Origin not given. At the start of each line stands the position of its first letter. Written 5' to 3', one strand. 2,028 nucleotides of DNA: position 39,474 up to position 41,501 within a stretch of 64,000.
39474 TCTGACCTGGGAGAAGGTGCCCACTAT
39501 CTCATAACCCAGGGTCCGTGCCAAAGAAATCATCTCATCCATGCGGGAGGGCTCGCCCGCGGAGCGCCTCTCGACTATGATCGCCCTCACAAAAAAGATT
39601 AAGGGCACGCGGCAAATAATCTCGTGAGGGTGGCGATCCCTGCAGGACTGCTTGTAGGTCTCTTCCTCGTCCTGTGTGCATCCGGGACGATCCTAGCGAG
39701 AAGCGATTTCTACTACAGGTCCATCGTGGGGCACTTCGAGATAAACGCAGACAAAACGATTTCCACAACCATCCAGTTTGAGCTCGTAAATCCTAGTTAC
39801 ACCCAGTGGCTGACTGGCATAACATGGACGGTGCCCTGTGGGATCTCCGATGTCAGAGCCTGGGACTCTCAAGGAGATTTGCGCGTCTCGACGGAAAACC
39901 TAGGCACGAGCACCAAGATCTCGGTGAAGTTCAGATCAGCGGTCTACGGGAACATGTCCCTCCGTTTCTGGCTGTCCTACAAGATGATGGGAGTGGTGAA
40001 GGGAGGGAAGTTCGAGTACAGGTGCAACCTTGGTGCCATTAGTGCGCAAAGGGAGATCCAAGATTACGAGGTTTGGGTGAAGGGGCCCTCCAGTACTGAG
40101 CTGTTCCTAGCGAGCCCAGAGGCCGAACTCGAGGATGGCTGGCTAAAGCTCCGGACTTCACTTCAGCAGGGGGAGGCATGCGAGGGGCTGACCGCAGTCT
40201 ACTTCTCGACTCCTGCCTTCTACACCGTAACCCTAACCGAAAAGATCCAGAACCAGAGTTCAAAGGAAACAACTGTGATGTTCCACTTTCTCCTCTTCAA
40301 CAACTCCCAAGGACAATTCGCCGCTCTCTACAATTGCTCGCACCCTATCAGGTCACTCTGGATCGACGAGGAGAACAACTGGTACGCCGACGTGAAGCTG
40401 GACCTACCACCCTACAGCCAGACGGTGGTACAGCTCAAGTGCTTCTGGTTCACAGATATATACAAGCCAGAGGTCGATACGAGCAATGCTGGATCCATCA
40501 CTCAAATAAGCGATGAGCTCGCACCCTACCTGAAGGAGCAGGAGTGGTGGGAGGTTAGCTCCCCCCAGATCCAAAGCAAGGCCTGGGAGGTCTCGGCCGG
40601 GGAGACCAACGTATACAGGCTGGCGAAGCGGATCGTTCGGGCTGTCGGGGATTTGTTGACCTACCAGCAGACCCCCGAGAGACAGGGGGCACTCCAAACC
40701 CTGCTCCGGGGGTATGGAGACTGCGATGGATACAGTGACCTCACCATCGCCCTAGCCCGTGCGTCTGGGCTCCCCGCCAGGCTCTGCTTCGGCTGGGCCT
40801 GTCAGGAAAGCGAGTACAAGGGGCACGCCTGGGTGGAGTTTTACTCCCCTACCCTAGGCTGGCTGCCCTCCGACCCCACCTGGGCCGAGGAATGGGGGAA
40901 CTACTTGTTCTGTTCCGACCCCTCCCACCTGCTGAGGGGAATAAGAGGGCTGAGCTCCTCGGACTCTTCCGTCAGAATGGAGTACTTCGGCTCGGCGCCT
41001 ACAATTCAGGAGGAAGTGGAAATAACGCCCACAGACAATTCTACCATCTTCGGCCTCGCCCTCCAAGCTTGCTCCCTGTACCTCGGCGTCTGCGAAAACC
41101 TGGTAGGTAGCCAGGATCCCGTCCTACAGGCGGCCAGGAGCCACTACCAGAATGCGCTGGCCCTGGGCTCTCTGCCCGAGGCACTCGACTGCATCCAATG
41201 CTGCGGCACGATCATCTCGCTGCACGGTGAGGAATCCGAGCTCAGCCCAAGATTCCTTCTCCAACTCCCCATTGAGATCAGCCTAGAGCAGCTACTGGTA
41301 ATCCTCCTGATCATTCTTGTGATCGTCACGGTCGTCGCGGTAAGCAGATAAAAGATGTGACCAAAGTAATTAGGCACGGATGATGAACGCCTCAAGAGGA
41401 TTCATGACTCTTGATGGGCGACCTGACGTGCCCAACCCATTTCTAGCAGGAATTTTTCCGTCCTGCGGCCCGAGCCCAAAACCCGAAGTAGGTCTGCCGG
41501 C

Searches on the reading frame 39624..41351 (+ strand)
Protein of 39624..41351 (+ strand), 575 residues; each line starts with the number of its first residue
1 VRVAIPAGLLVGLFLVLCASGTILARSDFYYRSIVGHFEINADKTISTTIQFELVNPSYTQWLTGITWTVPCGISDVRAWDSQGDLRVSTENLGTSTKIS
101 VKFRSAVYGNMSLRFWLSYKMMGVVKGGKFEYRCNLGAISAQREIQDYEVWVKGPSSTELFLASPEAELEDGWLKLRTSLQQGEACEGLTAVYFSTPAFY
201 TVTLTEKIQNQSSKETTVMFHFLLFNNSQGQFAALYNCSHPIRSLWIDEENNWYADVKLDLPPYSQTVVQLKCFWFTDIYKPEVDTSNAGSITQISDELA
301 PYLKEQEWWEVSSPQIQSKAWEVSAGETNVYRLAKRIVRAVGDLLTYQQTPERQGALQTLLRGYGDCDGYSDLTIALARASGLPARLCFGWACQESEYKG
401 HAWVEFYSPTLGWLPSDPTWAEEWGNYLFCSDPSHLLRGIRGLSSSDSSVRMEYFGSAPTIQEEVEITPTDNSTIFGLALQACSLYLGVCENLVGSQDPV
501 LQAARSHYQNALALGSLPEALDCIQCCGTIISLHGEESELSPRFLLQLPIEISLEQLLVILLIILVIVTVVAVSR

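Call 70: search_protein_families(library=pfam, proteins=[window:39624-41351:+], max_evalue=0.00001)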
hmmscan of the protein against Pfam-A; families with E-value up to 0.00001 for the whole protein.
window:39624-41351:+ (575 aa): 1 family
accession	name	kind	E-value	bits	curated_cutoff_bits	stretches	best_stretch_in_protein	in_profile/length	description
PF01841.26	Transglut_core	-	1.7e-20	73.8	23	1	321-418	5-108/108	Transglutaminase-like superfamily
